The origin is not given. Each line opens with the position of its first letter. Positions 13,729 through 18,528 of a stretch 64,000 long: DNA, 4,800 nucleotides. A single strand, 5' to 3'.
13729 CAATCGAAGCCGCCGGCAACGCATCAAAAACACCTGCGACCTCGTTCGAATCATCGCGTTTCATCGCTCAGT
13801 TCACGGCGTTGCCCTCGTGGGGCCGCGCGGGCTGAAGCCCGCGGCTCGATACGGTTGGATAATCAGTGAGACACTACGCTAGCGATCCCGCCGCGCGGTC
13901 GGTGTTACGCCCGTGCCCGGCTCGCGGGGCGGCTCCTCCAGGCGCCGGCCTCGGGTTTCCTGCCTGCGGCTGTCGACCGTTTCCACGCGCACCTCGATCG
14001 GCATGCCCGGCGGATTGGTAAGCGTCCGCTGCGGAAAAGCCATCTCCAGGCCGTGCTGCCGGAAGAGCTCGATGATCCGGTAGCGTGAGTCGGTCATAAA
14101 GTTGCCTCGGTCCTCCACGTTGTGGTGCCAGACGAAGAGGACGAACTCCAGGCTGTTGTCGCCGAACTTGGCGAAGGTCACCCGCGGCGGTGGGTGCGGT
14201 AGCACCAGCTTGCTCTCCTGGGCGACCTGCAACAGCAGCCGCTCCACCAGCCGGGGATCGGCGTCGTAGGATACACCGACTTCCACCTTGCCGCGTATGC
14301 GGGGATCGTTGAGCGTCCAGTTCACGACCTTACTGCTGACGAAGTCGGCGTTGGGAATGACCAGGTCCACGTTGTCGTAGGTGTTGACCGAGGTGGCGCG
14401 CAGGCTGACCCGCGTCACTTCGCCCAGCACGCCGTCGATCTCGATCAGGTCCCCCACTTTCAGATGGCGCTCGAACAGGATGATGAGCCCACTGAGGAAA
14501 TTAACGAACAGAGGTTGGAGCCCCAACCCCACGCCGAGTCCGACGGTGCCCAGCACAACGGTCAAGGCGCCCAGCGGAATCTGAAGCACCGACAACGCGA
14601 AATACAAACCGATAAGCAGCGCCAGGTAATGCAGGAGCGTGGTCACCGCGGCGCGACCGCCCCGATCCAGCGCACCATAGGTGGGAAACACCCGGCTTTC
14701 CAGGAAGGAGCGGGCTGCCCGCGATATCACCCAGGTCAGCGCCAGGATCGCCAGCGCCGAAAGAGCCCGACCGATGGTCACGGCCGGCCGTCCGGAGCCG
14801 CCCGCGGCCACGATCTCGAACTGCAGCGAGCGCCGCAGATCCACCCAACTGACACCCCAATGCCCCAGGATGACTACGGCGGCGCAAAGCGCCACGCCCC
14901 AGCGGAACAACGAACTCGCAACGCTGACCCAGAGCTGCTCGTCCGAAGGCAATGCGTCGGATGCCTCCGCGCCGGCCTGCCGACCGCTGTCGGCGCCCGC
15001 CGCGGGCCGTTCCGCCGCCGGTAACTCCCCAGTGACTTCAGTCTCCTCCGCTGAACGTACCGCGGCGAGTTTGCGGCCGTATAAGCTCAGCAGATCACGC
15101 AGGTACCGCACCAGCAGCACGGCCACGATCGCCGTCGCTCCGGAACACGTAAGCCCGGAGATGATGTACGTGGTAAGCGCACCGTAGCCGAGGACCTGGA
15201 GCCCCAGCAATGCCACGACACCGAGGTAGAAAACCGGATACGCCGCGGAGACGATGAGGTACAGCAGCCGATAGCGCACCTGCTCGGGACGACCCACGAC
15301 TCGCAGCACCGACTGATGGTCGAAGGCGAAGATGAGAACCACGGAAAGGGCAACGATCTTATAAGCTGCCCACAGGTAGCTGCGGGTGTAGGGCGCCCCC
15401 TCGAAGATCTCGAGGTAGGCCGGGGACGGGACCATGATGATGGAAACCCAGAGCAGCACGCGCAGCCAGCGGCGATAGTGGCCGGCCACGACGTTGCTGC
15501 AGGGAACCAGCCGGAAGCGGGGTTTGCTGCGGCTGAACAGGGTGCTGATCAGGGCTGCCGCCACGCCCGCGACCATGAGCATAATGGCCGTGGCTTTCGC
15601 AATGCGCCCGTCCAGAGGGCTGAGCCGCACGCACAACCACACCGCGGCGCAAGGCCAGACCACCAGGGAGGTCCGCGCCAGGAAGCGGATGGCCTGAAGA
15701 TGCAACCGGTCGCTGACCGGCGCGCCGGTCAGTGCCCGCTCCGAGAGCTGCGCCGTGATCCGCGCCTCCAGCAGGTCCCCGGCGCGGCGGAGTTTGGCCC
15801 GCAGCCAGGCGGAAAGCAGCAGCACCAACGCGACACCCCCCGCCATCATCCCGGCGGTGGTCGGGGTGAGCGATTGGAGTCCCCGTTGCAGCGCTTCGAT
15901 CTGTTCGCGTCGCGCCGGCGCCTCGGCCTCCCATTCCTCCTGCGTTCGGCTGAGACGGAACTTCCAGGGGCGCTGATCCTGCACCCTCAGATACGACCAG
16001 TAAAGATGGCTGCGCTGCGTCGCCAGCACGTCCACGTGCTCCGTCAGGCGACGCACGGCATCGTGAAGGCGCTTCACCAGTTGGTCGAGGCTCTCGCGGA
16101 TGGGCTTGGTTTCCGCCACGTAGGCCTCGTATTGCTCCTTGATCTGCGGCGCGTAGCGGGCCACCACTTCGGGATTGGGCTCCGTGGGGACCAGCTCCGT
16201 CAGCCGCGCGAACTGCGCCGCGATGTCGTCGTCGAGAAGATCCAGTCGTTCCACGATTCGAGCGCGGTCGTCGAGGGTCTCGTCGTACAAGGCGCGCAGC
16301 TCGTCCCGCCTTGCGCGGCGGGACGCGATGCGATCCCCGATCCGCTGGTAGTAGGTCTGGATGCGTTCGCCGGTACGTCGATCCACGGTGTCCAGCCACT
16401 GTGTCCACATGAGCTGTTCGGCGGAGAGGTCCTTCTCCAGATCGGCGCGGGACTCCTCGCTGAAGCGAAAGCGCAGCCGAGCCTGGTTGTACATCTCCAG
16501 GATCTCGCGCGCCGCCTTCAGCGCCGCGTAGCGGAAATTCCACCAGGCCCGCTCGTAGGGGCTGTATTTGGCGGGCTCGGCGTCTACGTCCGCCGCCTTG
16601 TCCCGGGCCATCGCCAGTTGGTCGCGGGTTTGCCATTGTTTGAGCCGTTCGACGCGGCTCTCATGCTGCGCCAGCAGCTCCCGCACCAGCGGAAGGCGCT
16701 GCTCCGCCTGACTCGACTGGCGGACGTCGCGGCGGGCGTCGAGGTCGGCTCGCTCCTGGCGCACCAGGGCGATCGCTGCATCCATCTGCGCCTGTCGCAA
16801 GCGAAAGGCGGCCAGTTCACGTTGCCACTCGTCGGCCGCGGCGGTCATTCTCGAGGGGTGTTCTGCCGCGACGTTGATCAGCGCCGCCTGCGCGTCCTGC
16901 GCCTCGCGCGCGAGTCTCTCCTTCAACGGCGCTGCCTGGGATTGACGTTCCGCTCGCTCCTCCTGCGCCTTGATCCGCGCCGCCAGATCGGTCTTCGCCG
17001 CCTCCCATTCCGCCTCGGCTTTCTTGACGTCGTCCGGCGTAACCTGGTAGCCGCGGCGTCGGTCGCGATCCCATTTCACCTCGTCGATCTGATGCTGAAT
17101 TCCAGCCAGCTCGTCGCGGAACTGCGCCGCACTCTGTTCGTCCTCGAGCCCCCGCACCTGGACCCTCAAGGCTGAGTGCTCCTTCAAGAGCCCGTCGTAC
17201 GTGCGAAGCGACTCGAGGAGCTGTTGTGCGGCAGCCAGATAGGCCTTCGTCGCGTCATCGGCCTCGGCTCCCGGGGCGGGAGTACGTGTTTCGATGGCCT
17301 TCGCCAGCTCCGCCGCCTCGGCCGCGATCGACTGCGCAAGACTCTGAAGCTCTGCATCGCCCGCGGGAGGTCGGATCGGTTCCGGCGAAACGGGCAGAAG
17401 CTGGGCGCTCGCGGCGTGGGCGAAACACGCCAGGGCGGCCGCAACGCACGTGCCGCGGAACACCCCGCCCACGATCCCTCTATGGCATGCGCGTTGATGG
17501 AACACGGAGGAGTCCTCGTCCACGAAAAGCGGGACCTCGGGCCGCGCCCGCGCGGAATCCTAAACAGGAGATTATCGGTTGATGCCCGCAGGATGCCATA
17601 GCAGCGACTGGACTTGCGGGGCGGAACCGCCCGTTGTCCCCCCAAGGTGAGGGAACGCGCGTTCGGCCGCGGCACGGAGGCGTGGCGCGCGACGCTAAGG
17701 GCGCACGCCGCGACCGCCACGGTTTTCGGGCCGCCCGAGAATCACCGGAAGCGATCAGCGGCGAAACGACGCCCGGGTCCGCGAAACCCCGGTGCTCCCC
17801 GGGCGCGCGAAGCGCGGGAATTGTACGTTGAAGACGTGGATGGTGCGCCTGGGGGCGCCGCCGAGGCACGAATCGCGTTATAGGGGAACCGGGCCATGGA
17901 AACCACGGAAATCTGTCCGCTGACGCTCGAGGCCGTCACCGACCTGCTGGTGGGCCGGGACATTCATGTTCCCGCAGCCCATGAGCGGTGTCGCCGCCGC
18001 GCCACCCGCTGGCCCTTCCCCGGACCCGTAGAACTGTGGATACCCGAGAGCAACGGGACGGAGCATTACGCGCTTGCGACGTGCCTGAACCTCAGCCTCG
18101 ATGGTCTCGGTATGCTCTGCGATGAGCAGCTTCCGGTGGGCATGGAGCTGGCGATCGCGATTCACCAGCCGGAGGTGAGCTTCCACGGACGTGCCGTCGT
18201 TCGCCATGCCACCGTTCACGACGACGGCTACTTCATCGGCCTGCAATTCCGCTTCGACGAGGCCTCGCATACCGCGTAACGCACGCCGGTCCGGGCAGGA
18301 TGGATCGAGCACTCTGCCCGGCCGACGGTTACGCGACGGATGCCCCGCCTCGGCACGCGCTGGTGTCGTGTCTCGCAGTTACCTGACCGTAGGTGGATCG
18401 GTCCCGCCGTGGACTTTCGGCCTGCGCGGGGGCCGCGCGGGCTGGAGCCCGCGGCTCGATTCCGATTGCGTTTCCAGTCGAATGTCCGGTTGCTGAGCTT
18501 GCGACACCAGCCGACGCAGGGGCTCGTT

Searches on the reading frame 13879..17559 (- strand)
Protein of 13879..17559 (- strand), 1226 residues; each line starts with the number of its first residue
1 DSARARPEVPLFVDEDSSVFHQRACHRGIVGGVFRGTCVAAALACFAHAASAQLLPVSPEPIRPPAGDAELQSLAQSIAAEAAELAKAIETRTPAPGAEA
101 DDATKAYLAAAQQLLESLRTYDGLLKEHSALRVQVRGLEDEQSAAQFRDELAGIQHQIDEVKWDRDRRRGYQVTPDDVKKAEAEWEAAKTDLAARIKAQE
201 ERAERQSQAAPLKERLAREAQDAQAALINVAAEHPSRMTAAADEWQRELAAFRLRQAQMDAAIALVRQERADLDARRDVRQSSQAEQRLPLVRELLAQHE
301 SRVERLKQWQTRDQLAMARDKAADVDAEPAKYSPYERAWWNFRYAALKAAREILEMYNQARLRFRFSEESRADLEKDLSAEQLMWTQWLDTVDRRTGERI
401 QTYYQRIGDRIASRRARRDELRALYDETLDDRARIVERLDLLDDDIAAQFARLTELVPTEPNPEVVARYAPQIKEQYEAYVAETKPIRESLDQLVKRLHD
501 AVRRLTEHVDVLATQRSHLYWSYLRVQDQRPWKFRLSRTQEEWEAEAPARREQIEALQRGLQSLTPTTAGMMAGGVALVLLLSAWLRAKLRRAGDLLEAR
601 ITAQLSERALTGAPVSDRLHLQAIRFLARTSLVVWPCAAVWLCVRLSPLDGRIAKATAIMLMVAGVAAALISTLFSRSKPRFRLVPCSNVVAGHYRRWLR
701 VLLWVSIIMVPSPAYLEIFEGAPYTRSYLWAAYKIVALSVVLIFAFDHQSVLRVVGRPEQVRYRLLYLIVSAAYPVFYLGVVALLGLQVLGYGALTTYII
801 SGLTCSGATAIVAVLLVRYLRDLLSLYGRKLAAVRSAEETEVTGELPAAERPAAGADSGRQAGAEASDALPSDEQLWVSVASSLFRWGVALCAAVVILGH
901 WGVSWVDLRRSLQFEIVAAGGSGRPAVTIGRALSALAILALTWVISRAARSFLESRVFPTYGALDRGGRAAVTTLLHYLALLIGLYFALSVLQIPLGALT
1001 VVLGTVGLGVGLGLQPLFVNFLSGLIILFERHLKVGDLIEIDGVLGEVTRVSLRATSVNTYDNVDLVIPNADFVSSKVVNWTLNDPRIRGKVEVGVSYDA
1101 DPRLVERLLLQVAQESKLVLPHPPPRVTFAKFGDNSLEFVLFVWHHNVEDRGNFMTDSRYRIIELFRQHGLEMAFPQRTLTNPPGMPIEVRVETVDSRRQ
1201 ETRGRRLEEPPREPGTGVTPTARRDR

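Call 30: search_protein_families(library=pfam, proteins=[window:13879-17559:-], max_evalue=0.001)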
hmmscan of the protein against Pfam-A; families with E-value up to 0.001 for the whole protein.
window:13879-17559:- (1226 aa): 3 families
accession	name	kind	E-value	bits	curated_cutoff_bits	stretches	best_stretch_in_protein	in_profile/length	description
PF00924.24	MS_channel_2nd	-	2.3e-20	72.9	20.2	1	1018-1082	3-67/68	Mechanosensitive ion channel, beta-domain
PF21082.3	MS_channel_3rd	-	1.6e-14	54.5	21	1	1092-1173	3-88/88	Mechanosensitive ion channel MscS, C-terminal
PF21088.3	MS_channel_1st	-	3.8e-05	24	23.1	1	975-1015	2-42/42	Mechanosensitive ion channel, transmembrane helices 2/3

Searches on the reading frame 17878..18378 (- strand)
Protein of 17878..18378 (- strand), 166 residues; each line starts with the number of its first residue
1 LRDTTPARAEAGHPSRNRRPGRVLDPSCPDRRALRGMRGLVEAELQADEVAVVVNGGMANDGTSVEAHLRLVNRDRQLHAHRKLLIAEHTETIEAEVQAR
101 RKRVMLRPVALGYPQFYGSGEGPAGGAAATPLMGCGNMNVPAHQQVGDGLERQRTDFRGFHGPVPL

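Call 33: search_protein_families(library=pfam, proteins=[window:17878-18378:-], max_evalue=1)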
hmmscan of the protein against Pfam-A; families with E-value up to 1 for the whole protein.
window:17878-18378:- (166 aa): 1 family
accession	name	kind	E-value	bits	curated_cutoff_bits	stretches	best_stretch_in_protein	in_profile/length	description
PF16227.11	DUF4886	-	0.4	10.1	26.7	1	46-92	23-68/242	Domain of unknown function (DUF4886)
